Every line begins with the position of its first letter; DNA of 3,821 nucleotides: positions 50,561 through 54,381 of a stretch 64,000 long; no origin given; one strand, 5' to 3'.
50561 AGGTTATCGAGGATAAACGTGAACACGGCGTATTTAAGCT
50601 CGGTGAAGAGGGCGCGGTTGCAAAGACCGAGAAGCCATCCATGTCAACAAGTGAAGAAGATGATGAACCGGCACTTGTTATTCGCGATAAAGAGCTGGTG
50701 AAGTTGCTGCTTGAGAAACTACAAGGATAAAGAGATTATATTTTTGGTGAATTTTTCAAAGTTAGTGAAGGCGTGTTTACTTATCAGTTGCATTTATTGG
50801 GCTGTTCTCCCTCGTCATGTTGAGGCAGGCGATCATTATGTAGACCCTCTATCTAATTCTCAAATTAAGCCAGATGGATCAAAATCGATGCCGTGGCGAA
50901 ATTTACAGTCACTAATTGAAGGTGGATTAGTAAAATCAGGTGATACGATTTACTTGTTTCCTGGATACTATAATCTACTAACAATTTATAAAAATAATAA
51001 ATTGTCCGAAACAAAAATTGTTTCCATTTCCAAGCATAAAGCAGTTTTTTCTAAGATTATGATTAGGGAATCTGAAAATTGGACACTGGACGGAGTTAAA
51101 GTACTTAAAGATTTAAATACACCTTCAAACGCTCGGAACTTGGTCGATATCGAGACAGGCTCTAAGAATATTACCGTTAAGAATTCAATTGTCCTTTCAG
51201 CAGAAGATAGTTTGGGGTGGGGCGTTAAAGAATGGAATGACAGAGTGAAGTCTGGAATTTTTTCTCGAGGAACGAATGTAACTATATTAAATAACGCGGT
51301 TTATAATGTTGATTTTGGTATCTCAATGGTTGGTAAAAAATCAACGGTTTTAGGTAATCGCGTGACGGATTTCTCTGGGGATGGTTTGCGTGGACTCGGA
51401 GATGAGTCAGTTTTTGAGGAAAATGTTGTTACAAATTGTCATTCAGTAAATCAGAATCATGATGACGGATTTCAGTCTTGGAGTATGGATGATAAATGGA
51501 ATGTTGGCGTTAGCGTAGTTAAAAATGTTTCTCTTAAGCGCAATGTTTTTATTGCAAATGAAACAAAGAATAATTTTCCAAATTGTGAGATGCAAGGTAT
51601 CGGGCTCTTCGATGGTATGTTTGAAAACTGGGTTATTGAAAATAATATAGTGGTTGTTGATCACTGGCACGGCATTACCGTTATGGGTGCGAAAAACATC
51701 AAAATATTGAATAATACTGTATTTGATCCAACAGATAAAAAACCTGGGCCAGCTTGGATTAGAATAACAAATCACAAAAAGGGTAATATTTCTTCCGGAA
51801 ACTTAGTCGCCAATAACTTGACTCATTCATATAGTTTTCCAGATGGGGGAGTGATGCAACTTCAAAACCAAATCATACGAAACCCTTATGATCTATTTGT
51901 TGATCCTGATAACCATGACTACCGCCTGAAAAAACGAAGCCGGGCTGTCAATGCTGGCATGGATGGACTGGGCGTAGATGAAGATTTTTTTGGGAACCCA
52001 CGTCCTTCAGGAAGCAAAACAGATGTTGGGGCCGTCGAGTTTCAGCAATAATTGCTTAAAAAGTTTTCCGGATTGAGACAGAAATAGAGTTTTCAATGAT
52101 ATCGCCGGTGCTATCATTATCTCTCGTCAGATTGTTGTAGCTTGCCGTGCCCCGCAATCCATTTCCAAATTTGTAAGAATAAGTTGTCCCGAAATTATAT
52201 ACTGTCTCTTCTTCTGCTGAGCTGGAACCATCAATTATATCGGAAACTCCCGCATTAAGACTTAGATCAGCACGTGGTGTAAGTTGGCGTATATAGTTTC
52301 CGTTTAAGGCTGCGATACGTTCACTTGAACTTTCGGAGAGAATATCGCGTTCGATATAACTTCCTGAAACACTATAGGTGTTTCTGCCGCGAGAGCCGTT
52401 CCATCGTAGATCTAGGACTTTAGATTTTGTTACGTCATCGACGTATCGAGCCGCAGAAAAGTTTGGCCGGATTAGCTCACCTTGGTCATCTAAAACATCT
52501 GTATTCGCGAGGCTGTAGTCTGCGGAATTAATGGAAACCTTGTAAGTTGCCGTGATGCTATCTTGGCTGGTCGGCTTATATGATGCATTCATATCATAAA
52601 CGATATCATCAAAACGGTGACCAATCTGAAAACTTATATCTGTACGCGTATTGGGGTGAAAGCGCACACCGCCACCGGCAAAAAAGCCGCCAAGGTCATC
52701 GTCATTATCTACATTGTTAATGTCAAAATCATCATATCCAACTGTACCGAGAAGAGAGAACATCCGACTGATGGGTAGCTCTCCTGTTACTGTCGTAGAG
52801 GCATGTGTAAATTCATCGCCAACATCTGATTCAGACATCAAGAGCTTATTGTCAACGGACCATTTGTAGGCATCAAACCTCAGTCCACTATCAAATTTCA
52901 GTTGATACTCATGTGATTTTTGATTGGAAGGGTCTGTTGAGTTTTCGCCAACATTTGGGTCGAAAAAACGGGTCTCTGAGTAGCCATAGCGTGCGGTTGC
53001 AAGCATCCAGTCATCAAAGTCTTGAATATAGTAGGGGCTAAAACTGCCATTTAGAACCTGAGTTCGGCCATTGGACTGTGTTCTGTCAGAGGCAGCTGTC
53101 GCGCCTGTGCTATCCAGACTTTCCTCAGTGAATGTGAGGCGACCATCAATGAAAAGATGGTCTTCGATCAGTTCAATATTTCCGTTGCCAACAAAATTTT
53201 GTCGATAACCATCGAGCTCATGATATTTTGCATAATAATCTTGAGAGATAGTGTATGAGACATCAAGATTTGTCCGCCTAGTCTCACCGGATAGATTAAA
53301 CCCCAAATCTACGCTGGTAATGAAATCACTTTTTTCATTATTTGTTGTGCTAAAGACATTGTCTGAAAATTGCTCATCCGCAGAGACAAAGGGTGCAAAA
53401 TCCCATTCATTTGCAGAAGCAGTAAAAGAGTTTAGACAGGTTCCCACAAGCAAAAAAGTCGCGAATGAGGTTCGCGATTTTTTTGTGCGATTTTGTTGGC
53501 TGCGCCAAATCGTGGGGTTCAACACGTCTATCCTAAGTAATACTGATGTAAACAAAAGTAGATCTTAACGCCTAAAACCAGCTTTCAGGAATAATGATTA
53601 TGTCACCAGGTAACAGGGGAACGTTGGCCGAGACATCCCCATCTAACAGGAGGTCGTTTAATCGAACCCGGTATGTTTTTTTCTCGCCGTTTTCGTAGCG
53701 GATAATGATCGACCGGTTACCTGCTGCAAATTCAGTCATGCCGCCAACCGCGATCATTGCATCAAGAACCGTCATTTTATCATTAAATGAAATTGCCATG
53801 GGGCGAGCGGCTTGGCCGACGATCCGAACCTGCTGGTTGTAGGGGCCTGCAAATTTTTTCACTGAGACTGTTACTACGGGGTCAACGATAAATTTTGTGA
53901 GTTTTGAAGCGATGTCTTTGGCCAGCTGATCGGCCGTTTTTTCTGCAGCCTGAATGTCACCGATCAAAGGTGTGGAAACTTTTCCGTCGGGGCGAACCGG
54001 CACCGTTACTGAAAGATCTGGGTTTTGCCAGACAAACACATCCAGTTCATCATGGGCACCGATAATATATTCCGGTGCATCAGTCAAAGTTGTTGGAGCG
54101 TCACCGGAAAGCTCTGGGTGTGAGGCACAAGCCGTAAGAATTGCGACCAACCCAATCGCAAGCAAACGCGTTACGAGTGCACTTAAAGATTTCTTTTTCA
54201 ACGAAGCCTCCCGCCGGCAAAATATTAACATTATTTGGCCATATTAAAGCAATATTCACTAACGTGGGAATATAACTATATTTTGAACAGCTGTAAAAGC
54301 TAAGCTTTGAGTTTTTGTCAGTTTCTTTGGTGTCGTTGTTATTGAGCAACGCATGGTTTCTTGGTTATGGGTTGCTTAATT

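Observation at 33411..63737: Sphingan-type (gel/sps/dps-like) EPS machinery outside the usual context, wired to a VPLPA-CTERM system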

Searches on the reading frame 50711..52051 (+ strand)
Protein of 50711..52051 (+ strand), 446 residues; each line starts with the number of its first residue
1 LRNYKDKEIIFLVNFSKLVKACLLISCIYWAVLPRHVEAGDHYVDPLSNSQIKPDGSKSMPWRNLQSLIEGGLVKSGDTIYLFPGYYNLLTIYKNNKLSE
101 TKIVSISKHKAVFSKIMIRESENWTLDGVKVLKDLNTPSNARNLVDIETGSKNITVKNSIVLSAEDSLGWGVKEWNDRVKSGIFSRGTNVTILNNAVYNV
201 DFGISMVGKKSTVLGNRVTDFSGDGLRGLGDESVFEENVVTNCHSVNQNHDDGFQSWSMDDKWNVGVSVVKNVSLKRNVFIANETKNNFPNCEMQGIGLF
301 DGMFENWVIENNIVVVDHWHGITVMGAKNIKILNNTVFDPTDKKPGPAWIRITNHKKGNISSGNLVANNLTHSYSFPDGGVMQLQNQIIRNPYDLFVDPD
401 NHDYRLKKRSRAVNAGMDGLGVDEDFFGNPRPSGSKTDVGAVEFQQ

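Call 5: search_protein_families(library=pfam, proteins=[window:50711-52051:+], max_evalue=0.01)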
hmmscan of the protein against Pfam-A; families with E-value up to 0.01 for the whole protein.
window:50711-52051:+ (446 aa): 0 families

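Call 6: search_protein_families(library=ncbifam, proteins=[window:50711-52051:+], max_evalue=0.001)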
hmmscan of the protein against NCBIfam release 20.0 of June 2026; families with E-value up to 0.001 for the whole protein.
window:50711-52051:+ (446 aa): 1 family
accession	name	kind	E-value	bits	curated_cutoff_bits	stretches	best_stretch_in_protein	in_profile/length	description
NF041518.1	choice_anch_Q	domain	1.8e-07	31.3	25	1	404-445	17-58/58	choice-of-anchor Q domain-containing protein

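Call 19: find_homologous_proteins(query=window:50711-52051:+, max_evalue=0.001)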
Query window:50711-52051:+ (446 aa): 715 proteins with E <= 0.001 among 5283 candidates; the best 120 are listed.
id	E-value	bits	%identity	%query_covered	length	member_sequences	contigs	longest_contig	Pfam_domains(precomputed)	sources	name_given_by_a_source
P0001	4.6e-259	878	100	87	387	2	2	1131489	-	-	-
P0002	5.6e-176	604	63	96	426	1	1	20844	-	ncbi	-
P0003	2.3e-174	598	62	95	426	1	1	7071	PF13229.13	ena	-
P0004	2.3e-166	572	60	95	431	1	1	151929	PF13229.13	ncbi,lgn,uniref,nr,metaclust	ncbi:choice-of-anchor Q domain-containing protein [Sneathiella glossodoripedis]|uniref:choice-of-anc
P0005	3.9e-163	561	61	91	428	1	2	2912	PF13229.13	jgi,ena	-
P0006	2.1e-161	556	58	98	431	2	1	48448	-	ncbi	-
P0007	3.3e-152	525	57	95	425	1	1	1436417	PF13229.13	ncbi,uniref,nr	ncbi:hypothetical protein GUA87_06075 [Sneathiella sp. P13V-1]|uniref:choice-of-anchor Q domain-cont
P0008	1.3e-143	497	53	94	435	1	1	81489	PF13229.13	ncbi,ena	-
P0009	3.5e-140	486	55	91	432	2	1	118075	PF13229.13,PF05048.20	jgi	-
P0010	4.4e-138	479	52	95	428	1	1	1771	-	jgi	-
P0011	1.1e-135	471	51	95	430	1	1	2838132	PF13229.13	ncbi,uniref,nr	ncbi:choice-of-anchor Q domain-containing protein [Sneathiella limimaris]|uniref:choice-of-anchor Q 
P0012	1.1e-127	445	50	91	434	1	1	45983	-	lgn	-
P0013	2.2e-127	444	50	95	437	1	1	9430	PF13229.13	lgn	-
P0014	2.1e-123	430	48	97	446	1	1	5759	PF13229.13,PF05048.20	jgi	-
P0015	4.2e-123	429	47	95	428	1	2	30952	-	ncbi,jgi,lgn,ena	-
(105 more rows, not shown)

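Call 32: search_solved_structures(query=P0001, max_evalue=1)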
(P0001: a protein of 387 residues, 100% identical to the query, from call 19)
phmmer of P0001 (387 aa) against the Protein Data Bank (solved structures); distinct sequences matched with E-value up to 1: 3.
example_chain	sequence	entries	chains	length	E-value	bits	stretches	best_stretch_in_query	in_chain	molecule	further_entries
9i42_L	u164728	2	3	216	0.14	14.2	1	85-140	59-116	light chain 1 | light chain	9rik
3t0x_A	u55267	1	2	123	0.73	11.9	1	84-137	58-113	Immunoglobulin variable lambda domain M8VLA4(S55P)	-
9dwe_L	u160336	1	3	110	0.95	11.5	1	86-134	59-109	CR9114 Fab light chain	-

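Call 37: search_protein_families(library=pfam, proteins=[P0001], max_evalue=1)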
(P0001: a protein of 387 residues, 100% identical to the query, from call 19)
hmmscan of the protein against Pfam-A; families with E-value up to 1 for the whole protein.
P0001 (387 aa): 1 family
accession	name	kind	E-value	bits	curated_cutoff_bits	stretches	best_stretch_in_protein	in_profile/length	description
PF17161.10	DUF5123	-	0.43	12.2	35.1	0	275-354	30-105/113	Domain of unknown function (DUF5123)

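Call 50: predict_structure(alignment_id=A1)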
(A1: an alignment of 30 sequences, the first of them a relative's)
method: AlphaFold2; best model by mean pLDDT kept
length: 387 residues; sequences in the alignment: 30
mean_pLDDT: 94.1   pTM: 0.93
mean pLDDT of the five models: 94.1, 93.8, 93.1, 92.6, 92.0
residues with pLDDT >= 90: 333; 70-90: 48; 50-70: 3; < 50: 3
segments of 3 or more residues with pLDDT < 50: 1-3
pLDDT, mean of each block of 10 residues (from residue 1): 73 94 96 97 98 98 99 96 97 98 95 94 98 98 97 98 96 98 87 91 87 98 90 93 96 95 96 97 86 93 96 92 95 94 94 93 92 89 93
secondary structure, 60 per line:
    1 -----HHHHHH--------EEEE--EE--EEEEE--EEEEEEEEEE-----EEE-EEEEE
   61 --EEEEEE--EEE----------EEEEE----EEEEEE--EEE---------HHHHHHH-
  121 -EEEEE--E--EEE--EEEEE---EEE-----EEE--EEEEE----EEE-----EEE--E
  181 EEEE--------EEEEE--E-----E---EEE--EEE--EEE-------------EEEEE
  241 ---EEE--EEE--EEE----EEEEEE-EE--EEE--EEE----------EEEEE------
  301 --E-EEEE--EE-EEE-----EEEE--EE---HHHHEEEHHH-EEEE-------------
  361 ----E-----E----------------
elements in order: H6-11 E20-23 E30-34 E37-46 E52-54 E56-60 E63-68 E71-73 E84-88 E93-98 E101-103 H113-119 E122-126 E132-134 E137-141 E145-147 E153-155 E158-162 E167-169 E175-177 E180-184 E193-197 E210-212 E215-217 E220-222 E236-240 E244-246 E249-251 E254-256 E261-266 E272-274 E277-279 E290-294 E305-308 E314-316 E322-325 H333-336 E337-339 E344-347

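Call 54: fold_search(model_id=the predicted structure, library=pdb)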
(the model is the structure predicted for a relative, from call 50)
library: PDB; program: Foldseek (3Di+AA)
matches with E <= 10: 580; with E <= 0.001: 84
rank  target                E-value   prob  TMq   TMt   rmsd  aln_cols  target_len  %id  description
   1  1ru4                  1.1e-07  1.00  0.44  0.43  10.3       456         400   16  Crystal structure of pectate lyase Pel9A (released 2004-04-13)
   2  7v6i_A                1.9e-07  1.00  0.43  0.31  10.6       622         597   11  Crystal structure of lacto-N-biosidase BsaX from Bifidobacterium saguini, lacto-N-biose complex (released 2022-02-09)
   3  5gqc_D                3.7e-07  1.00  0.53  0.37  10.5       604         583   13  Crystal structure of lacto-N-biosidase LnbX from Bifidobacterium longum subsp. longum, ligand-free form (released 2017-04-19)
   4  6qps_A                2.1e-06  1.00  0.44  0.39  10.8       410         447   12  Structural characterization of a mannuronic acid specific polysaccharide family 6 lyase enzyme from human gut microbio (released 2019-09-25)
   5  8bwk_B                2.5e-06  1.00  0.46  0.27   9.5       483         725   12  Metagenomic derived PL6 alginate lyase (released 2023-12-20)
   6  6qps_B                3.3e-06  1.00  0.48  0.42  10.7       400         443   13  Structural characterization of a mannuronic acid specific polysaccharide family 6 lyase enzyme from human gut microbio (released 2019-09-25)
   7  5z9t_A                3.5e-06  1.00  0.46  0.37   8.8       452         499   15  a new PL6 alginate lyase complex with trisaccharide (released 2019-03-27)
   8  8bwk_D                5.3e-06  1.00  0.53  0.32  10.0       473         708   13  Metagenomic derived PL6 alginate lyase (released 2023-12-20)
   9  6f7k_B                7.0e-06  1.00  0.47  0.34   8.5       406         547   14  Crystal structure of Dettilon tailspike protein (gp208) (released 2018-12-19)
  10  7o7a_A                7.7e-06  1.00  0.38  0.36  12.0       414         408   11  Structure of the PL6 family alginate lyase Pedsa0632 from Pseudopedobacter saltans (released 2021-07-28)
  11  5olr_A                9.7e-06  1.00  0.43  0.40   7.8       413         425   14  Rhamnogalacturonan lyase (released 2017-11-29)
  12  2pyh_B                9.7e-06  1.00  0.36  0.37  12.6       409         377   12  Azotobacter vinelandii Mannuronan C-5 epimerase AlgE4 A-module complexed with mannuronan trisaccharide (released 2008-05-27)
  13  6f7k_A                1.0e-05  1.00  0.46  0.34   8.5       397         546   15  Crystal structure of Dettilon tailspike protein (gp208) (released 2018-12-19)
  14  7o84_B                1.1e-05  1.00  0.37  0.35  11.5       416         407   12  Structure of the PL6 family alginate lyase Pedsa0632 from Pseudopedobacter saltans in complex with substrate (released 2021-07-28)
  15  6f7d                  1.3e-05  1.00  0.50  0.37   7.6       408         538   15  Crystal structure of Dettilon tailspike protein (gp208) (released 2018-12-19)
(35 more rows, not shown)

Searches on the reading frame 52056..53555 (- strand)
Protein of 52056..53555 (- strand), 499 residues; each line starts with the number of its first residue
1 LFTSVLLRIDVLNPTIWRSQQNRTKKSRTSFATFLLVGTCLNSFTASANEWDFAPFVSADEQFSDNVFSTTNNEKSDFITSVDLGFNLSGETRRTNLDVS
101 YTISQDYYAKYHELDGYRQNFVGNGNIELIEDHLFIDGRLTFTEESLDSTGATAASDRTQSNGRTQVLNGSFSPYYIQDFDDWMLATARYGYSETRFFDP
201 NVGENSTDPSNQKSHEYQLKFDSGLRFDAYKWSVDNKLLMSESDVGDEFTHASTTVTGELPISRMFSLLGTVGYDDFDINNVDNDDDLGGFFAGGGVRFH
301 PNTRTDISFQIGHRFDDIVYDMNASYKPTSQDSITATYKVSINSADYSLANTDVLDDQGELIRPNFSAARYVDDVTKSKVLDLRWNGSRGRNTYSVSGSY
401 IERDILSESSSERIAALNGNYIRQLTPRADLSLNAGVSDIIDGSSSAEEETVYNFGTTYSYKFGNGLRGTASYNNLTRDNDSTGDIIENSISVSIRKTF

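Call 5: search_protein_families(library=pfam, proteins=[window:52056-53555:-], max_evalue=0.01)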
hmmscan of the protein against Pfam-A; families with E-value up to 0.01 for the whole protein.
window:52056-53555:- (499 aa): 1 family
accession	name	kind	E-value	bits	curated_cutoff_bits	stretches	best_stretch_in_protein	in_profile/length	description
PF13505.12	OMP_b-brl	-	2.7e-05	24.9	28.7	0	215-313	42-152/175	Outer membrane protein beta-barrel domain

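Call 6: search_protein_families(library=ncbifam, proteins=[window:52056-53555:-], max_evalue=0.001)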
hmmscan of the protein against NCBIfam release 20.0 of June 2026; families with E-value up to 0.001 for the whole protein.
window:52056-53555:- (499 aa): 2 families
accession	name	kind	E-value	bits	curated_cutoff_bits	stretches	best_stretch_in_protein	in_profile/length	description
TIGR03016.1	pepcterm_hypo_1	hypoth_equivalog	6.4e-48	163.9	90.85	2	48-339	1-281/477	TIGR03016 family PEP-CTERM system-associated outer membrane protein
TIGR03014.2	EpsL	equivalog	8.4e-05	21.7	275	1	41-385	5-346/385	XrtB/PEP-CTERM-associated polysaccharide biosynthesis outer membrane protein EpsL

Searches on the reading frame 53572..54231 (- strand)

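Call 5: search_protein_families(library=pfam, proteins=[window:53572-54231:-], max_evalue=0.01)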
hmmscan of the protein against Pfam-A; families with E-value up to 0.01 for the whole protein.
window:53572-54231:- (219 aa): 4 families
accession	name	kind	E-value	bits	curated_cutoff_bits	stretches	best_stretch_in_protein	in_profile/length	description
PF02563.21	Poly_export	-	7.1e-25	87.4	28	1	51-125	3-77/77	Polysaccharide biosynthesis/export protein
PF22461.2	SLBB_2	-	6.7e-09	36.2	27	1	133-214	1-79/79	SLBB domain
PF10531.15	SLBB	-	6.7e-07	29.5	27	1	135-186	2-52/55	SLBB domain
PF16093.10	PAC4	-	0.0069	16.8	31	0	71-113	26-69/77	Proteasome assembly chaperone 4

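Call 6: search_protein_families(library=ncbifam, proteins=[window:53572-54231:-], max_evalue=0.001)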
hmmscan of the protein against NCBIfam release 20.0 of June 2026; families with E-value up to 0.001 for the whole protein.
window:53572-54231:- (219 aa): 4 families
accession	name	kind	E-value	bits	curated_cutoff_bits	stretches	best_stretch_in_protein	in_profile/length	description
TIGR03027.2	pepcterm_export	equivalog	3.8e-69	231.7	180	1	54-219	2-169/169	XrtA/PEP-CTERM system exopolysaccharide export protein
NF041843.1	EpsY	equivalog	3e-26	92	320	1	15-214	10-210/211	exopolysaccharide export protein EpsY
TIGR03028.1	EpsE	equivalog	3e-22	79.1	262.65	1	54-214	1-159/239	polysaccharide export protein EpsE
NF011658.0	PRK15078.1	subfamily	1.3e-21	76.8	333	1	54-215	84-250/380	polysaccharide export protein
